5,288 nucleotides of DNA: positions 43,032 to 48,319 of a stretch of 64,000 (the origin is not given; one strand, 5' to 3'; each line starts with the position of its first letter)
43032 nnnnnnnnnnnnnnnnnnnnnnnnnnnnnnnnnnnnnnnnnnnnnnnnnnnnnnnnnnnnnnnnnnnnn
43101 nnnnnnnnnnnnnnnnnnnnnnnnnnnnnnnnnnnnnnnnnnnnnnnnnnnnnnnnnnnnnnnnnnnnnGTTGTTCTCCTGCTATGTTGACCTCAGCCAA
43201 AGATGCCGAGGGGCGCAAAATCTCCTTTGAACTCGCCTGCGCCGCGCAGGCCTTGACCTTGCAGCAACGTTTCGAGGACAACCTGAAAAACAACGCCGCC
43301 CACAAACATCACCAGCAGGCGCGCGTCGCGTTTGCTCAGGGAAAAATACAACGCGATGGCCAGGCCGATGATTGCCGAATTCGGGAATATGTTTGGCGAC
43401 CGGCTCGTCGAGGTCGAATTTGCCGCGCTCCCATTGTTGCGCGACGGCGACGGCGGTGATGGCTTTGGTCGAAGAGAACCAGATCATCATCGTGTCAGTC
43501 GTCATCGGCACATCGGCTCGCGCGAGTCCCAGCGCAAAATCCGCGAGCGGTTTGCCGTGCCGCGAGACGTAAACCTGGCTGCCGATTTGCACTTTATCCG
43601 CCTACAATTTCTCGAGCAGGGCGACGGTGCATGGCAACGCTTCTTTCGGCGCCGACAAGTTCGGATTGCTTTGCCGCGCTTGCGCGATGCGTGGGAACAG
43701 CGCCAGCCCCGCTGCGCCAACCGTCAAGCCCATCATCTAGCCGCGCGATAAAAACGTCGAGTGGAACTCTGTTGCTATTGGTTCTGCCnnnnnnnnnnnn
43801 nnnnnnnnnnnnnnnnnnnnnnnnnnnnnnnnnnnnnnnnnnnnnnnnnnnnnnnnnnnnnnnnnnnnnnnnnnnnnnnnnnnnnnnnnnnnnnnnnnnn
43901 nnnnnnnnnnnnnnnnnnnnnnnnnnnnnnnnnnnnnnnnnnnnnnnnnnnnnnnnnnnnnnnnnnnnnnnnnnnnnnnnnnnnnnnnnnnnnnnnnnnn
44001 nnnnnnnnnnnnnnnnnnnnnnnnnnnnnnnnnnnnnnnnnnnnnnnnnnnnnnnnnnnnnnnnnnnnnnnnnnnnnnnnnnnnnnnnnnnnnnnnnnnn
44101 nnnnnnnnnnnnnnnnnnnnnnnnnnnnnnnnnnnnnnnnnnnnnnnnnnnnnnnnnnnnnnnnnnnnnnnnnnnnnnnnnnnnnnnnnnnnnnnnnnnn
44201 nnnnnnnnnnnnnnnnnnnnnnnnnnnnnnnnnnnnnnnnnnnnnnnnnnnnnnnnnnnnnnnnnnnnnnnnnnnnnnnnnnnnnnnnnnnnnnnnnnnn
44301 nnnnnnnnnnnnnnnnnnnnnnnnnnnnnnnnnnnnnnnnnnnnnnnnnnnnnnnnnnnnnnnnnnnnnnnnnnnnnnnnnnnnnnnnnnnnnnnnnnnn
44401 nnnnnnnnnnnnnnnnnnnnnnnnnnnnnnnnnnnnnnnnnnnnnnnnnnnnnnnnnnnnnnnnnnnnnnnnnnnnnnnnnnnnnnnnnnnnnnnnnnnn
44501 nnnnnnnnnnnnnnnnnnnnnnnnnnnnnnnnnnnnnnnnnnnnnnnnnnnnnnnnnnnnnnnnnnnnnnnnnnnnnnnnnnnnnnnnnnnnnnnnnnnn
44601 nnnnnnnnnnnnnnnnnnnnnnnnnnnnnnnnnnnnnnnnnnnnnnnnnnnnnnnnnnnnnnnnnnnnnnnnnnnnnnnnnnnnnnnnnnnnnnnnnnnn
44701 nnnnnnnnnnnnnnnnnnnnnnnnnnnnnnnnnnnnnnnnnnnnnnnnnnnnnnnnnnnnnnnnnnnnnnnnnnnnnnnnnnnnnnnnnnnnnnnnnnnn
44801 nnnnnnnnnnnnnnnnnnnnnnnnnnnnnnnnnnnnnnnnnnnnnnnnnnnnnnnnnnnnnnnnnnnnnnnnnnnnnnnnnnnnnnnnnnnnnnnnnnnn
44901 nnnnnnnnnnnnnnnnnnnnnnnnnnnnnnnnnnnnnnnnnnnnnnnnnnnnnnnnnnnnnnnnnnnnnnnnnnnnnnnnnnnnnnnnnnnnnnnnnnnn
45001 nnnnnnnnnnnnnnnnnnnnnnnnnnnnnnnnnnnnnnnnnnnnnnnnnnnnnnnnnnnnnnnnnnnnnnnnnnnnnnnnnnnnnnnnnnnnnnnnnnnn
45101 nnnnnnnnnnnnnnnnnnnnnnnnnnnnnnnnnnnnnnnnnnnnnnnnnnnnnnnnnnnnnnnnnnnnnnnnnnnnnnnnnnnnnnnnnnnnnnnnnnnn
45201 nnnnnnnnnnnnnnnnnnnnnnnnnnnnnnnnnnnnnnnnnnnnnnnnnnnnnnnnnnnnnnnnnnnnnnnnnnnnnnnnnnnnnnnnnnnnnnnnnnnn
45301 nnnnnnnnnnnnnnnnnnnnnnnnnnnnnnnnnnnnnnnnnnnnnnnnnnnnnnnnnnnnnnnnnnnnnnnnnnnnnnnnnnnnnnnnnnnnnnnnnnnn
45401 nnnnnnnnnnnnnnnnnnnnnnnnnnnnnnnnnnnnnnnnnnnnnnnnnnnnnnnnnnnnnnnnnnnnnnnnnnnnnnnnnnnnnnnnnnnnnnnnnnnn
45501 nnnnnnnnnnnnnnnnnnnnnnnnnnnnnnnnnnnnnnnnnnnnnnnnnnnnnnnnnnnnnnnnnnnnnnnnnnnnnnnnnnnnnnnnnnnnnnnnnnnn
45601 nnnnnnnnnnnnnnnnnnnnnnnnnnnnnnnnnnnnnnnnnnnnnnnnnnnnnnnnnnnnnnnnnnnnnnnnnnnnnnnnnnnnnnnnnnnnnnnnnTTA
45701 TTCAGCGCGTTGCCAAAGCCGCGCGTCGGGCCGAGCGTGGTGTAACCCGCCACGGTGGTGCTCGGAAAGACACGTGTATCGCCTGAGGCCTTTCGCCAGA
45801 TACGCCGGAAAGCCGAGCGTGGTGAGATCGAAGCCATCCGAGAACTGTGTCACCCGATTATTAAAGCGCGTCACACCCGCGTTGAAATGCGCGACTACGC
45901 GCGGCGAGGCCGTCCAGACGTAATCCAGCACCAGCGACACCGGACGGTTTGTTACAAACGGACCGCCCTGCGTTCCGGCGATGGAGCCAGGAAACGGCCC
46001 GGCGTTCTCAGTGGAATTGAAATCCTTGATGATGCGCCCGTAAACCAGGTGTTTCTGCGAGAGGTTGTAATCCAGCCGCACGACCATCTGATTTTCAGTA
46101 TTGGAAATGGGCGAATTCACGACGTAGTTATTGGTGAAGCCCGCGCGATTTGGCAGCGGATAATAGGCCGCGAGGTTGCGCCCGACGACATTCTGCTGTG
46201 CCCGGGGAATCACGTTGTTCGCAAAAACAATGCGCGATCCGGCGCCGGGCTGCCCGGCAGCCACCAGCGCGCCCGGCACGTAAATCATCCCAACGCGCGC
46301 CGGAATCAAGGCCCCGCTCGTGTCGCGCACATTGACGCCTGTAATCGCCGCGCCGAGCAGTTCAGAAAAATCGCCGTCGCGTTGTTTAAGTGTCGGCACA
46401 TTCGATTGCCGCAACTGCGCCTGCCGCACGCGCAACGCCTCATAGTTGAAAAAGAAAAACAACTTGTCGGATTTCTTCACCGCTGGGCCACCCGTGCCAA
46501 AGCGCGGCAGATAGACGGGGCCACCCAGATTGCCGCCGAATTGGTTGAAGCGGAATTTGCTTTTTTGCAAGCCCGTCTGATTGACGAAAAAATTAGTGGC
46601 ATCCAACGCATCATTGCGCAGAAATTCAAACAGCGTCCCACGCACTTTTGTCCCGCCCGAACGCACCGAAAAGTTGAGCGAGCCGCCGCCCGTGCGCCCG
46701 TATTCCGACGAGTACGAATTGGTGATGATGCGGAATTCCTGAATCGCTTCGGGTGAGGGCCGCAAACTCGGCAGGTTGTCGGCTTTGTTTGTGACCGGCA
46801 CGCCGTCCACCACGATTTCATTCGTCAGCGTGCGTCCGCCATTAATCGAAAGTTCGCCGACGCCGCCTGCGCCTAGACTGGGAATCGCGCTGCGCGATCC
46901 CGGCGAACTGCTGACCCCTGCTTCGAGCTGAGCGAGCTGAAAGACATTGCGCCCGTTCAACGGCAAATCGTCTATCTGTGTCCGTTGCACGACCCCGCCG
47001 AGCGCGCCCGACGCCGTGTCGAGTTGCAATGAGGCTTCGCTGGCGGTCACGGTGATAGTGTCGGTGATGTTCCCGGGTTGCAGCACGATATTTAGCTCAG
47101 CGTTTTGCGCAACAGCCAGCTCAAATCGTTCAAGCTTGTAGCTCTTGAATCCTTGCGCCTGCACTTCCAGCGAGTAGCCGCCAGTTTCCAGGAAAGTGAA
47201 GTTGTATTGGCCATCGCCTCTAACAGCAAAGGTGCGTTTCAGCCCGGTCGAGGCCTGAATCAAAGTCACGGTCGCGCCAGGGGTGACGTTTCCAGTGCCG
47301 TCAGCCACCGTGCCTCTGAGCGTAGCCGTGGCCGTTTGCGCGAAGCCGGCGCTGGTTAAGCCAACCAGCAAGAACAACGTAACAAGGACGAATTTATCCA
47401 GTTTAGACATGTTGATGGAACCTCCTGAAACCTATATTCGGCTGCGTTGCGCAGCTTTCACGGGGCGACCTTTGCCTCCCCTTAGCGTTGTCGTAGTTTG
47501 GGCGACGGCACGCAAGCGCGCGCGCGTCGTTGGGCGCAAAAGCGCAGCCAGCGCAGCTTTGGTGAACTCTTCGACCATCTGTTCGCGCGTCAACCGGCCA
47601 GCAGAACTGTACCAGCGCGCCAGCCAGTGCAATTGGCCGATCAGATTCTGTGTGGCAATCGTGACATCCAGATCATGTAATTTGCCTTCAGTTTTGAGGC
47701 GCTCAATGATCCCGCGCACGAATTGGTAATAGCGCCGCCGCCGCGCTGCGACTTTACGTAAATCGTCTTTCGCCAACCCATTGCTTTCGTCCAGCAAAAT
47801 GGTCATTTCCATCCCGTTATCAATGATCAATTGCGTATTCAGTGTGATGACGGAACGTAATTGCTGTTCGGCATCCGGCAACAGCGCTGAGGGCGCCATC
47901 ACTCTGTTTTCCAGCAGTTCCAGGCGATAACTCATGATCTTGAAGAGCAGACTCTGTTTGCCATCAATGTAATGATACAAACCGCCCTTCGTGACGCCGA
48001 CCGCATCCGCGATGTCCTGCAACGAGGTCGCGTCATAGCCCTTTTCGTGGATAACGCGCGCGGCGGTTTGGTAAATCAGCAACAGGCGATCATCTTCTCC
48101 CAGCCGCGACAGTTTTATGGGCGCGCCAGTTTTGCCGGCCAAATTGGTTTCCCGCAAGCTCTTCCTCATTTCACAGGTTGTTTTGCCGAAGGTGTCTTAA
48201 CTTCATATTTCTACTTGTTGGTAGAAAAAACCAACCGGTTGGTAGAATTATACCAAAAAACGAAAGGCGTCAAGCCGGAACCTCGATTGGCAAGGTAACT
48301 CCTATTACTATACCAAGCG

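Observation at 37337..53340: ~15-kb GC-richer block bracketed by ~420-bp direct repeats; looks like an inserted or rearranged islet between a glycosidase gene and the giant surface-protein gene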

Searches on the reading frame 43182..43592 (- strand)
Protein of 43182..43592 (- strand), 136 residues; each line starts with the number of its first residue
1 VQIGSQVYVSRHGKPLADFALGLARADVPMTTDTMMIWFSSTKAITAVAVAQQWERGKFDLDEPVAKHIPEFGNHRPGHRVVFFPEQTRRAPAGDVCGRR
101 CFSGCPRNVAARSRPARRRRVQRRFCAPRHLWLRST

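Call 8: search_protein_families(library=pfam, proteins=[window:43182-43592:-], max_evalue=0.01)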
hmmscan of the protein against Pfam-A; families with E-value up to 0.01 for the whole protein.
window:43182-43592:- (136 aa): 1 family
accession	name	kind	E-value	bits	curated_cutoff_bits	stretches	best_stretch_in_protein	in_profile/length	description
PF00144.29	Beta-lactamase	-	4.2e-19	69.3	27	1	4-76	16-90/329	Beta-lactamase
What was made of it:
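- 43370..43592 (-): Beta-lactamase-family 5' stub, a true truncation. Pfam profile positions 16-90 of 329 (call 8).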

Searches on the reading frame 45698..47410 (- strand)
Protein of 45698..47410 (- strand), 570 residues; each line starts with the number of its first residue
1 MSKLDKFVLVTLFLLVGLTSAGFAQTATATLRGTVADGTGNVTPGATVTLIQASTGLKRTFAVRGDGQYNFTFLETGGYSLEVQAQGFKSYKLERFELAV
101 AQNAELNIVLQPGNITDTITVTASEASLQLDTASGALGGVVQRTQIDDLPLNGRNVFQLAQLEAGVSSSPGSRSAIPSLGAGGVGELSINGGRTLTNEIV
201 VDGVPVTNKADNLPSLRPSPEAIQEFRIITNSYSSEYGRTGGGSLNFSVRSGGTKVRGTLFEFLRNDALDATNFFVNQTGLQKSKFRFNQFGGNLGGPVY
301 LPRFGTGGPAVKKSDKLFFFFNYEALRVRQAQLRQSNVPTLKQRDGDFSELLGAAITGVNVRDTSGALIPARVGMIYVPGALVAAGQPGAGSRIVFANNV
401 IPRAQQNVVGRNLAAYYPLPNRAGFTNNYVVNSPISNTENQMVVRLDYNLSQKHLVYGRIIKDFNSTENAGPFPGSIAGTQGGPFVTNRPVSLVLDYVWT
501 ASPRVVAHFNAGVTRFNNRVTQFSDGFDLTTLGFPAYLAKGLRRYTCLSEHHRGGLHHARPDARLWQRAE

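Call 8: search_protein_families(library=pfam, proteins=[window:45698-47410:-], max_evalue=0.01)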
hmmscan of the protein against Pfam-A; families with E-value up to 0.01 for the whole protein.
window:45698-47410:- (570 aa): 5 families
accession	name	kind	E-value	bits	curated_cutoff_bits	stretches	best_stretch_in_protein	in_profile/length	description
PF25183.1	OMP_b-brl_4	-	1.7e-62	212.4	30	1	249-536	2-250/838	Outer membrane beta barrel domain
PF13620.12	CarboxypepD_reg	-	5.9e-18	65.4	32.3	1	30-111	1-82/82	Carboxypeptidase regulatory-like domain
PF07715.20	Plug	-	2e-06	28.7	23.9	1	140-243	11-105/107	TonB-dependent Receptor Plug Domain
PF13715.12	CarbopepD_reg_2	-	0.00053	20.4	32.2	1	32-113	2-79/88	CarboxypepD_reg-like domain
PF17210.9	SdrD_B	-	0.0015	19.1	29.7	1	42-95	23-74/112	SdrD B-like domain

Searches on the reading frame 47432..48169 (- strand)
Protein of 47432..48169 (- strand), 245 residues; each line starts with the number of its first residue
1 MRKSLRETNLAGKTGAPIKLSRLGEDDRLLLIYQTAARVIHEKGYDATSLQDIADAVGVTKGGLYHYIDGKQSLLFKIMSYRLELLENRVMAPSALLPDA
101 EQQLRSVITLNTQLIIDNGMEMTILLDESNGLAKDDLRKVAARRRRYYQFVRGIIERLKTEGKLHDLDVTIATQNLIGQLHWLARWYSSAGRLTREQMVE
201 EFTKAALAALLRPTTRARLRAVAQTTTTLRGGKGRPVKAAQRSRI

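Call 8: search_protein_families(library=pfam, proteins=[window:47432-48169:-], max_evalue=0.01)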
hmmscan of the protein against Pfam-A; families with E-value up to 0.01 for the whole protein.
window:47432-48169:- (245 aa): 3 families
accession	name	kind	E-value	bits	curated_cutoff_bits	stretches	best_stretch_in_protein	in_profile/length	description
PF17932.6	TetR_C_24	-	3e-23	82.7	26.4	1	99-209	3-113/114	Tetracyclin repressor-like, C-terminal domain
PF00440.29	TetR_N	-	2.6e-14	53.2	24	1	32-76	1-45/47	Bacterial regulatory proteins, tetR family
PF21351.2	TetR_C_41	-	3.6e-05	24.4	27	1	125-203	25-102/108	Tetracyclin repressor-like, C-terminal domain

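Call 33: find_homologous_proteins(query=window:47432-48169:-, max_evalue=1e-20)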
Query window:47432-48169:- (245 aa): 72 proteins with E <= 1e-20 among 5975 candidates.
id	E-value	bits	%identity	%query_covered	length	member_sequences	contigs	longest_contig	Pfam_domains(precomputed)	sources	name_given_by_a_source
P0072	6.4e-151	518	100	100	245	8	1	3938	PF00440.30,PF17932.7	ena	-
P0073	1.0e-116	406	88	81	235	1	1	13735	PF00440.30,PF17932.7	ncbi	ncbi:MAG: TetR/AcrR family transcriptional regulator [Blastocatellia bacterium]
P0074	8.5e-116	403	86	88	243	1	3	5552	PF00440.30,PF17932.7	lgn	-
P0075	2.7e-115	402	79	97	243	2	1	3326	PF00440.30,PF17932.7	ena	-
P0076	4.7e-107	375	74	99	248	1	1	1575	PF00440.30,PF17932.7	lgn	-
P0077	2.3e-104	366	74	97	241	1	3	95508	PF00440.30,PF17932.7,PF21351.3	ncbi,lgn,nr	ncbi:MAG: TetR/AcrR family transcriptional regulator [Acidobacteria bacterium]|nr:TetR/AcrR family t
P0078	3.5e-104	365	73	98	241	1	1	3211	PF00440.30,PF17932.7,PF21351.3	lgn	-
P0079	1.9e-102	360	86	79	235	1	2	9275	PF00440.30,PF17932.7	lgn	-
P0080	4.3e-89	316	70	86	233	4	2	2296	PF00440.30,PF17932.7,PF21351.3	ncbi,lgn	ncbi:MAG: TetR/AcrR family transcriptional regulator [Blastocatellia bacterium]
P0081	4.8e-89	316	71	85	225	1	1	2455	PF00440.30,PF17932.7,PF21351.3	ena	-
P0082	1.6e-87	311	69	86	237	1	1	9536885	PF00440.30,PF17932.7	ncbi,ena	-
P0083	1.8e-87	311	71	82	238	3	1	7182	PF00440.30,PF17932.7,PF21351.3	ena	-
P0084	1.4e-86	308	67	86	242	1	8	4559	PF00440.30,PF17932.7,PF21351.3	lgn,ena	-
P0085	2.8e-86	307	65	91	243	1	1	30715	PF00440.30,PF17932.7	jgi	jgi:TetR/AcrR family transcriptional regulator, cholesterol catabolism regulator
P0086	3.0e-86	307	68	85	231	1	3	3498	PF00440.30,PF17932.7,PF21351.3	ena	-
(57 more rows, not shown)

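Call 35: find_encoding_contigs(protein=P0073, flank=10000, max_places=3)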
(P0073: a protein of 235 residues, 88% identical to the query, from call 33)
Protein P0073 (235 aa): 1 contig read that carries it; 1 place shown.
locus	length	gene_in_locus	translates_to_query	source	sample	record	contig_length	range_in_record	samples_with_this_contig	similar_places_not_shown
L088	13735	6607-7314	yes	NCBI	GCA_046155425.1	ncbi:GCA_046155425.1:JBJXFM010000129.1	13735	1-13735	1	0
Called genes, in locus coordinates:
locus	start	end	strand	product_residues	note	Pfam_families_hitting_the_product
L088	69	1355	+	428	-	PF06779:MFS_4 (weak), PF07690:MFS_1, PF03137:OATP, PF07690:MFS_1 (weak)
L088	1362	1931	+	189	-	PF06742:DUF1214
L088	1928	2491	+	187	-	PF06863:DUF1254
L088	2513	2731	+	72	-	PF13193:AMP-binding_C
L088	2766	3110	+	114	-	-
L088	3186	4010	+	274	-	PF00106:adh_short, PF08659:KR, PF13561:adh_short_C2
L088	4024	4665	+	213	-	PF00440:TetR_N, PF17932:TetR_C_24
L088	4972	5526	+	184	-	PF02627:CMD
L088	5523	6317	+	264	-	PF00106:adh_short, PF13561:adh_short_C2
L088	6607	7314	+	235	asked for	PF00440:TetR_N, PF17932:TetR_C_24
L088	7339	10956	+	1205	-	PF13620:CarboxypepD_reg, PF13715:CarbopepD_reg_2 (weak), PF17210:SdrD_B (weak), PF07715:Plug (weak), PF25183:OMP_b-brl_4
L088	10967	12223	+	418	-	PF00144:Beta-lactamase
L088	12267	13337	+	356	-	PF07224:Chlorophyllase (weak), PF03403:PAF-AH_p_II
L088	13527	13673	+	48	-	-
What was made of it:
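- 47432..48169 (-): TetR-family regulator, full length. Homologues at 88% identity in L088 (calls 33, 35).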

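Call 37: find_encoding_contigs(protein=P0072, flank=10000, max_places=8)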
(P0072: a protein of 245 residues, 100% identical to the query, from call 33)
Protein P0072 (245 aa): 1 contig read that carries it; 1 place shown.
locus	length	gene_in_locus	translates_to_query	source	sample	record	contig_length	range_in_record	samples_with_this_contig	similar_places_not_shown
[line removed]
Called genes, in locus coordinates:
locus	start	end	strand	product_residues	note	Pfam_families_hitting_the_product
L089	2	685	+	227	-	?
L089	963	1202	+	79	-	-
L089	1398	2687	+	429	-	PF06779:MFS_4, PF07690:MFS_1, PF00083:Sugar_tr (weak), PF00854:PTR2 (weak), PF03137:OATP (weak), PF07690:MFS_1 (weak)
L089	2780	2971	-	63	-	-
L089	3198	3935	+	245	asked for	PF00440:TetR_N, PF17932:TetR_C_24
